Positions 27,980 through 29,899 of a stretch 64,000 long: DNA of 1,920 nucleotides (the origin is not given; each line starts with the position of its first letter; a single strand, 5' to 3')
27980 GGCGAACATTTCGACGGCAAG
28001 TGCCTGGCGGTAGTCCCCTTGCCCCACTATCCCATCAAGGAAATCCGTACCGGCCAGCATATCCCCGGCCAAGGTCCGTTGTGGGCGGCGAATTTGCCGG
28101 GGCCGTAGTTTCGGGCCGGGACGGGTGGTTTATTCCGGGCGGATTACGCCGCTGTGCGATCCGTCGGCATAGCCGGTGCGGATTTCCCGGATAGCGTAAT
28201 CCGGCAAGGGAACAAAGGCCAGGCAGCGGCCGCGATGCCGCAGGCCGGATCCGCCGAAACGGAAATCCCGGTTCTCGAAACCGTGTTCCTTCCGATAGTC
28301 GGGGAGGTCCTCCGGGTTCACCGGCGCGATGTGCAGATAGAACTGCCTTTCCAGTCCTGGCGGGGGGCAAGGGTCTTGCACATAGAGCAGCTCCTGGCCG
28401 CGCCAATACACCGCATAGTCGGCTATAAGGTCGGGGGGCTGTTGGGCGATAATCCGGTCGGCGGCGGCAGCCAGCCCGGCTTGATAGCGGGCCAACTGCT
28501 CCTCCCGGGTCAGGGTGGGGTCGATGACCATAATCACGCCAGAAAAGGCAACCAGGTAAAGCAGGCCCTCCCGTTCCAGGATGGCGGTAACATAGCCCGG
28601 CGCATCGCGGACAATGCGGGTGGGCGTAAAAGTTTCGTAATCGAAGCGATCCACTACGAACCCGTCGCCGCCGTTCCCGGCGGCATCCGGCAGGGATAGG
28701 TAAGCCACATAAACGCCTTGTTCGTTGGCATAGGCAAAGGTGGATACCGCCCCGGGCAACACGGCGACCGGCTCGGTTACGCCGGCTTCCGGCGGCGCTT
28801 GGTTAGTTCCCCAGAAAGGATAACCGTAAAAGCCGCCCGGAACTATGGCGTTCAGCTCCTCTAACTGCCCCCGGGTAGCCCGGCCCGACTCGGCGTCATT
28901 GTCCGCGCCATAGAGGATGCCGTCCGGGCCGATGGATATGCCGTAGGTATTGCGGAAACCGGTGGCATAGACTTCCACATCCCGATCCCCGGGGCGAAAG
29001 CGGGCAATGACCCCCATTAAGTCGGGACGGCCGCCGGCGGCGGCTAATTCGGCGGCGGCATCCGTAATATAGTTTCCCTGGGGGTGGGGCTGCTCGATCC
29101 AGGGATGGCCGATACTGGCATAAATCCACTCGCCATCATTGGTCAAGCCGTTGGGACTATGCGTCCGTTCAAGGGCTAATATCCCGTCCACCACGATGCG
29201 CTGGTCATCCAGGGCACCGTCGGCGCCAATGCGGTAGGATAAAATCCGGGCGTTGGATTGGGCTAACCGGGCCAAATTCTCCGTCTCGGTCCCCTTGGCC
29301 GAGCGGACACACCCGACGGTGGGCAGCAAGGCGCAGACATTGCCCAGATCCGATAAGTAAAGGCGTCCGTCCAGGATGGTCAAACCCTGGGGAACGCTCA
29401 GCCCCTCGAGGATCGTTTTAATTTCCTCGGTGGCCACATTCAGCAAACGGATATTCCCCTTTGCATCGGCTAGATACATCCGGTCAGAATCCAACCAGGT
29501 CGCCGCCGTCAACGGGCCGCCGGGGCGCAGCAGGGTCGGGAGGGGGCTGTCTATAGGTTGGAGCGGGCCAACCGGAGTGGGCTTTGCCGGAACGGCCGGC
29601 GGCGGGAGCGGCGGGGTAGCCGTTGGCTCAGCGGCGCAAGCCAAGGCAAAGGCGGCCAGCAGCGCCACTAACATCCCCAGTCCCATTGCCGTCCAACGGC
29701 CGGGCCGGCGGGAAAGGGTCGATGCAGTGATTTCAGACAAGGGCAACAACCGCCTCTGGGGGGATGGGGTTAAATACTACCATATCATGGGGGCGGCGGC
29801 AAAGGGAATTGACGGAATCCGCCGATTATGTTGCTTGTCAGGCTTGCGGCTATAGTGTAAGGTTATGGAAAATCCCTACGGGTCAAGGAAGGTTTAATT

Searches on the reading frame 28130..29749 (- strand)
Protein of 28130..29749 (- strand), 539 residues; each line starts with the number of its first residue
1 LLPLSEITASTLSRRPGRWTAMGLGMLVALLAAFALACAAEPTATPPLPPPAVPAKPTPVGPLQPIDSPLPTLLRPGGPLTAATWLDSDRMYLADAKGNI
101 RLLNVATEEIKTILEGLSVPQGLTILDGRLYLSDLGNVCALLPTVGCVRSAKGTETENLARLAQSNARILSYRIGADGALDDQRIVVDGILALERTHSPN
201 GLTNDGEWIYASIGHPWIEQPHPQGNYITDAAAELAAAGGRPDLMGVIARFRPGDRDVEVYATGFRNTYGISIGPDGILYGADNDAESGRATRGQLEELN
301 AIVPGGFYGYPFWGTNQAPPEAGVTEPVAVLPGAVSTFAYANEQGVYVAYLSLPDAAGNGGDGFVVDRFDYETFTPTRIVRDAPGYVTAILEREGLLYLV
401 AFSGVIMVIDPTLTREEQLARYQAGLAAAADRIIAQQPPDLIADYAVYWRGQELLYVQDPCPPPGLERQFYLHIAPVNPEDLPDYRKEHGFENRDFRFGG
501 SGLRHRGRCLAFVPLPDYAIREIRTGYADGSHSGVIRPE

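Call 4: search_protein_families(library=pfam, proteins=[window:28130-29749:-], max_evalue=1)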
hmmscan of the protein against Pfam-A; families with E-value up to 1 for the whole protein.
window:28130-29749:- (539 aa): 2 families
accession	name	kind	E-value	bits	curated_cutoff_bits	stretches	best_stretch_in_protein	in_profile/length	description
PF07995.17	GSDH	-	0.00022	21.1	25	1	257-313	172-222/332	Glucose / Sorbosone dehydrogenase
PF23500.1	DUF7133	-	0.009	15.8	27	1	177-288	113-210/385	Domain of unknown function (DUF7133)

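Call 5: search_protein_families(library=ncbifam, proteins=[window:28130-29749:-], max_evalue=1)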
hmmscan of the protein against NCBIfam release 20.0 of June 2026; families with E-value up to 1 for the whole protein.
window:28130-29749:- (539 aa): 4 families
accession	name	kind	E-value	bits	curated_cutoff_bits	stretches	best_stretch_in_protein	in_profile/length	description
NF033206.1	ScyE_fam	subfamily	1.1e-05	25.1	80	1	245-289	233-276/333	ScyD/ScyE family protein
TIGR03606.1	non_repeat_PQQ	subfamily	0.00048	19.1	434.55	1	259-312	223-269/454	glucose/sorbosone family PQQ-dependent dehydrogenase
TIGR02604.1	Piru_Ver_Nterm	subfamily_domain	0.00094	18.7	122.2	1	178-287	103-205/367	PVC-type heme-binding CxxCH protein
NF058595.1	invert_tail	domain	0.088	13.1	37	1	13-55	47-88/113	lipo-invert putative C-terminal anchoring domain-containing protein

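Call 31: find_encoding_contigs(protein=window:28130-29749:-, flank=3000, max_places=4)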
Protein window:28130-29749:- (539 aa): no gene with exactly this product is on record in the collection.

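Call 71: search_solved_structures(query=window:28130-29749:-, max_evalue=1)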
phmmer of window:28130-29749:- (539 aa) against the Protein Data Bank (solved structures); distinct sequences matched with E-value up to 1: 10.
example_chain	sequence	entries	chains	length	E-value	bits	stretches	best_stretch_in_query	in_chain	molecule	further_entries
6pyw_A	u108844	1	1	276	0.27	12.9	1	216-294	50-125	HLA class I histocompatibility antigen, B-27 alpha chain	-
7n2n_A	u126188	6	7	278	0.31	12.7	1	216-294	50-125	Human leukocyte antigen (HLA) B27 | Human leukocyte antigen B27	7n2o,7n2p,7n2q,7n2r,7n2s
8cx4_A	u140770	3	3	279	0.32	12.7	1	216-294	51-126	MHC class I antigen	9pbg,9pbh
6pyv_A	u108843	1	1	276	0.37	12.4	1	216-294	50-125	HLA class I histocompatibility antigen, B-2703 alpha chain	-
6pyl_A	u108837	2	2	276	0.4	12.3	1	216-294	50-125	HLA class I histocompatibility antigen, B-27:03 alpha chain | HLA class I histocompatibility antigen, B*27:03 alpha chain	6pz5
1hsa_A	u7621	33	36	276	0.44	12.2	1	216-294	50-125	CLASS I HISTOCOMPATIBILITY ANTIGEN (HLA-B*2705) | HLA CLASS I HISTOCOMPATIBILITY ANTIGEN, B-27 B*2705 ALPHA CHAIN | HLA CLASS I HISTOCOMPATIBILITY ANTIGEN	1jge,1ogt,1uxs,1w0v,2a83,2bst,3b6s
11kr_K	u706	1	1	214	0.55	11.9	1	435-503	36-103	FabG1 light chain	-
9hh9_D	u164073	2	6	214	0.82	11.3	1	435-502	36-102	8G5F11 VL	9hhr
5def_A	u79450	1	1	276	0.84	11.3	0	216-294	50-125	HLA class I histocompatibility antigen, B-27 alpha chain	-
2l49_A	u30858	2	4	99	0.87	11.2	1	276-330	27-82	C protein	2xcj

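Call 88: find_encoding_contigs(protein=window:28130-29686:-, flank=1000, max_places=2)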
Protein window:28130-29686:- (518 aa): no gene with exactly this product is on record in the collection.

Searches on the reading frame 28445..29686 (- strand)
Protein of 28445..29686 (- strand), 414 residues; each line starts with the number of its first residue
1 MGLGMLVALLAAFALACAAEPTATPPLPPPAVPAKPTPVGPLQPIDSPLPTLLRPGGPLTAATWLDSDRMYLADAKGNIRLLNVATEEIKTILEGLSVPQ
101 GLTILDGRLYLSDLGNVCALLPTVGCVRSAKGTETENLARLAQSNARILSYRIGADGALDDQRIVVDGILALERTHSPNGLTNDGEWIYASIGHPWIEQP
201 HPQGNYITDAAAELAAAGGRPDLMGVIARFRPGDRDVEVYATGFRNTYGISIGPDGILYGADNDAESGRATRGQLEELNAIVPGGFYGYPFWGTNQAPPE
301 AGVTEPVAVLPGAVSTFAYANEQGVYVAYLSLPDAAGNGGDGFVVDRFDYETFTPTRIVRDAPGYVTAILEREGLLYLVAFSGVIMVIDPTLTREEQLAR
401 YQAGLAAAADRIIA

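Call 72: find_homologous_proteins(query=window:28445-29686:-, max_evalue=0.00001)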
Query window:28445-29686:- (414 aa): 219 proteins with E <= 0.00001 among 8000 candidates; the best 120 are listed.
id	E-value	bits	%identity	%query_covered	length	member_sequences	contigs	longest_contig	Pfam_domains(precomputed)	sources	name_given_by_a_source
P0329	1.1e-272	922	100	100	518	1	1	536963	-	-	-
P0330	2.0e-243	826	92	91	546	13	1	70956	-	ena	-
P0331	1.4e-235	800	89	89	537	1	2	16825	-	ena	-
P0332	3.0e-235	799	90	90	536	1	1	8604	-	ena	-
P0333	1.3e-215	734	82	100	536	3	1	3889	-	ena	-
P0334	5.9e-206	702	79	100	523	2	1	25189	-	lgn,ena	-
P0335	1.0e-177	609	74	90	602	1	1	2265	-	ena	-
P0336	6.9e-171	587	70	93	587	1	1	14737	-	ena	-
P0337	4.1e-167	574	68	95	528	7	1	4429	-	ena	-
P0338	6.1e-166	571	72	90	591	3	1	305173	-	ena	-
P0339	8.9e-162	557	67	95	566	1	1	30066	-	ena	-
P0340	4.5e-161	555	69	93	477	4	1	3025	-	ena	-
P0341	8.4e-159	547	73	80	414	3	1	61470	-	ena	-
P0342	3.3e-151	522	71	83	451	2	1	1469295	-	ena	-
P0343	1.3e-149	517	70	83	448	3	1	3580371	-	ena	-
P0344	1.9e-149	516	70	83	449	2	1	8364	PF07995.18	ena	-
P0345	4.7e-145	502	67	83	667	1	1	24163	PF07995.18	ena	-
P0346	1.9e-143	496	65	87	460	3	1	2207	PF07995.18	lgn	-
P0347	2.1e-143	496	64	87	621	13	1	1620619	PF07995.18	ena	-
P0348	6.6e-143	495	64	87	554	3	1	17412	PF07995.18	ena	-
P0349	4.1e-142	492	63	87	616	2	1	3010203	PF07995.18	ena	-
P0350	2.8e-141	489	66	83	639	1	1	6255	PF07995.18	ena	-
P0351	4.2e-141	489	58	94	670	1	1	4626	PF07995.18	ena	-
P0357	2.3e-128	447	59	95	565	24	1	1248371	PF07995.18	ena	-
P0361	5.8e-124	432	61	83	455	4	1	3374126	PF07995.18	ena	-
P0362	6.8e-124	432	61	83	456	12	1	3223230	PF07995.18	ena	-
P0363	3.4e-122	426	57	94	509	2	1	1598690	PF07995.18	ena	-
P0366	5.1e-118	413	59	82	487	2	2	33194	PF07995.18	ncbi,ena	-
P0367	8.5e-118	412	55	89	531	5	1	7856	PF07995.18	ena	-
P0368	2.1e-117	411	60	82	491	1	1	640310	PF23500.2,PF07995.18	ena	-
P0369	1.0e-116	408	58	82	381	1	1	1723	PF07995.18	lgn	-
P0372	1.8e-115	404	58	82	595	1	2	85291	PF07995.18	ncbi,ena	-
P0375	4.4e-115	403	55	89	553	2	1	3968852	PF07995.18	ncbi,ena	-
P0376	7.1e-115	402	58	80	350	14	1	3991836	PF07995.18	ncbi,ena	-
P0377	1.1e-114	402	56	85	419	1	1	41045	PF07995.18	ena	-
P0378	2.2e-114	401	53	91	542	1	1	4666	PF07995.18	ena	-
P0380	7.2e-114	399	60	78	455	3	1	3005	PF07995.18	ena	-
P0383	2.7e-113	397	52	90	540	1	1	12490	PF07995.18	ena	-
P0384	3.1e-113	397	58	80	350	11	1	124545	PF07995.18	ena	-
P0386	2.3e-112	394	56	87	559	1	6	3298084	PF07995.18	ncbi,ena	-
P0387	2.3e-112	394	58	78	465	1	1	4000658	PF07995.18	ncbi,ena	-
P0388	3.7e-112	393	52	93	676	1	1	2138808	PF07995.18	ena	-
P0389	4.7e-112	393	52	94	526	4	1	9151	PF07995.18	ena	-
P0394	2.1e-111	391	52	90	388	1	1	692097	PF07995.18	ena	-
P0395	6.2e-111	389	58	81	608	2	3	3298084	PF07995.18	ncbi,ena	-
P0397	1.2e-110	388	56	54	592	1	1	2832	PF07995.18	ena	-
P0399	1.3e-110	388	56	81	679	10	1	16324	PF07995.18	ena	-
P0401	6.2e-110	386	53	91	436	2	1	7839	PF07995.18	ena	-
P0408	6.5e-109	383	51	89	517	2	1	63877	PF07995.18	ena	-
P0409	7.3e-109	383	55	82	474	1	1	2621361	PF07995.18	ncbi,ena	-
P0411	1.5e-108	382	57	78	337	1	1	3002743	PF07995.18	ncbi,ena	-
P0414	2.9e-108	381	57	78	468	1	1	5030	PF07995.18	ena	-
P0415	3.3e-108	380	50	94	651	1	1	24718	PF07995.18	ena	-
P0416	3.4e-108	380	58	78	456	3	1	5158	PF07995.18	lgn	-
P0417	3.5e-108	380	53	90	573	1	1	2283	PF07995.18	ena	-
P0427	2.4e-106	374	58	78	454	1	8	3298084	PF07995.18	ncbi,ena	-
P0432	6.1e-105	370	49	91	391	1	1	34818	PF07995.18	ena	-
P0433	8.1e-105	369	51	92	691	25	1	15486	PF07995.18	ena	-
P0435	3.6e-104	367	51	93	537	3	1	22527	PF07995.18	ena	-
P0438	8.2e-104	366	51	93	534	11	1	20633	PF07995.18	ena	-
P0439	9.4e-104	366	50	93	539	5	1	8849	PF07995.18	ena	-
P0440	9.5e-104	366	56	82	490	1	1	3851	PF07995.18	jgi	-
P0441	1.1e-103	366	52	86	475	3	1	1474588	PF07995.18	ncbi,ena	-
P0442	1.2e-103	365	49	93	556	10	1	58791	PF07995.18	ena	-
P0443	1.5e-103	365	51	95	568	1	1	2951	PF07995.18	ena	-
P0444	2.3e-103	364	50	89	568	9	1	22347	PF07995.18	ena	-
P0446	2.9e-103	364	55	78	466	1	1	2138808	PF23500.2,PF07995.18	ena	-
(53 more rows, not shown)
